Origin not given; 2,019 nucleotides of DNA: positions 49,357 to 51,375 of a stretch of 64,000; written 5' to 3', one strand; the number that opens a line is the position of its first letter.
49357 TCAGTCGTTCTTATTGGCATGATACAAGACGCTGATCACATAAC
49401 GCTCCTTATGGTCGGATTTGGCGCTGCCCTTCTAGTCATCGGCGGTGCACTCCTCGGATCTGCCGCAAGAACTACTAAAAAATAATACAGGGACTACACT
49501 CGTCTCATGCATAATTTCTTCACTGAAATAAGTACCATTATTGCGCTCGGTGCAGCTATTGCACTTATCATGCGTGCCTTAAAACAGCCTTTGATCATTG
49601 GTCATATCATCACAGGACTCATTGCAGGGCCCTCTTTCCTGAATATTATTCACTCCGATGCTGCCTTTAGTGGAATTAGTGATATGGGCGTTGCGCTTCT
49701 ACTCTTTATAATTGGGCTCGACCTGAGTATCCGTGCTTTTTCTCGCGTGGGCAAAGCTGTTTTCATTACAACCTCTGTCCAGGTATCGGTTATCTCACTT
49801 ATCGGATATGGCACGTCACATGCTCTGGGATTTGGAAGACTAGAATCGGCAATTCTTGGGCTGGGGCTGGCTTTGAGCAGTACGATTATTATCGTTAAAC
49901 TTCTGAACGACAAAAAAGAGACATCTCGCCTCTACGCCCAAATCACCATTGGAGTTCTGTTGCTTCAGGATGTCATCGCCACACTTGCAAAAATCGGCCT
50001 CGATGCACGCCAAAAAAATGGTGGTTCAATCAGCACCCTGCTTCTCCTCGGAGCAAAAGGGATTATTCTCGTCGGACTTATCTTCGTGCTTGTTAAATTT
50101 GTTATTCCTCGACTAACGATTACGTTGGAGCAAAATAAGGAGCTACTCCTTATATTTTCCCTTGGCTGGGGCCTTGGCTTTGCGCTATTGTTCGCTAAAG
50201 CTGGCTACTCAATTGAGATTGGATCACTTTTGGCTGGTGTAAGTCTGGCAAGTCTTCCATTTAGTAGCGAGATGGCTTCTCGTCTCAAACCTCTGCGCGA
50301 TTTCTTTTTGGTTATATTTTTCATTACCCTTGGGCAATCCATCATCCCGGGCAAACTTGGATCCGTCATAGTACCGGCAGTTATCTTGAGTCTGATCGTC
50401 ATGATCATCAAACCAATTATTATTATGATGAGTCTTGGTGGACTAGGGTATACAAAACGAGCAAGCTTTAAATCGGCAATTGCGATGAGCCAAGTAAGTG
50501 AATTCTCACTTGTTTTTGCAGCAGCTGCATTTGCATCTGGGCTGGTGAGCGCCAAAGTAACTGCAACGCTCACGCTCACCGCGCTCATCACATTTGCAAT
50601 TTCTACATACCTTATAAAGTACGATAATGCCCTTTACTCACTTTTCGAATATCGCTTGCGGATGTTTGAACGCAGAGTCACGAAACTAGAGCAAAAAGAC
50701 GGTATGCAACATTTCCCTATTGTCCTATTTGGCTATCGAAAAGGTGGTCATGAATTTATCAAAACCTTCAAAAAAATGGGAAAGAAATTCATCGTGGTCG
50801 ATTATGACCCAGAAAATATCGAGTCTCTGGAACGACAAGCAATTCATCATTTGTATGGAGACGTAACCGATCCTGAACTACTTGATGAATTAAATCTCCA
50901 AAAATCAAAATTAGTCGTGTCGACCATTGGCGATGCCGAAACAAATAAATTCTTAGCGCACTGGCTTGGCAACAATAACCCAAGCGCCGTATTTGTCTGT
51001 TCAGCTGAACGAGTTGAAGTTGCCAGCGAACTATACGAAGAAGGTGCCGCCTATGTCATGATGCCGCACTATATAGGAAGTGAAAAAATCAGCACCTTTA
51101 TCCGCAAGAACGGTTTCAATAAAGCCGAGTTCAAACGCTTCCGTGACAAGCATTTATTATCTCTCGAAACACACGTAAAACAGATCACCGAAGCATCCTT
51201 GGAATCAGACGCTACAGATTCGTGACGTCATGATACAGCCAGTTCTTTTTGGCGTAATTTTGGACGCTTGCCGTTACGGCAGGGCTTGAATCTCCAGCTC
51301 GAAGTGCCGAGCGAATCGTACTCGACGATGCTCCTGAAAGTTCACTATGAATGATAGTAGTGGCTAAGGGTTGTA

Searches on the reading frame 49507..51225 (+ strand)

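Call 14: search_protein_families(library=pfam, proteins=[window:49507-51225:+], max_evalue=0.001)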
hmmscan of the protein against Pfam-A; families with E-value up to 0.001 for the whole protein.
window:49507-51225:+ (572 aa): 2 families
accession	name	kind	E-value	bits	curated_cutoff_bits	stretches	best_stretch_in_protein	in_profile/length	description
PF00999.27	Na_H_Exchanger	-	3.1e-48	165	26.2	1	13-369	4-373/375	Sodium/hydrogen exchanger, transmembrane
PF02254.24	TrkA_N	-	5.1e-18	65.9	23.8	1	405-520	1-116/116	TrkA-N domain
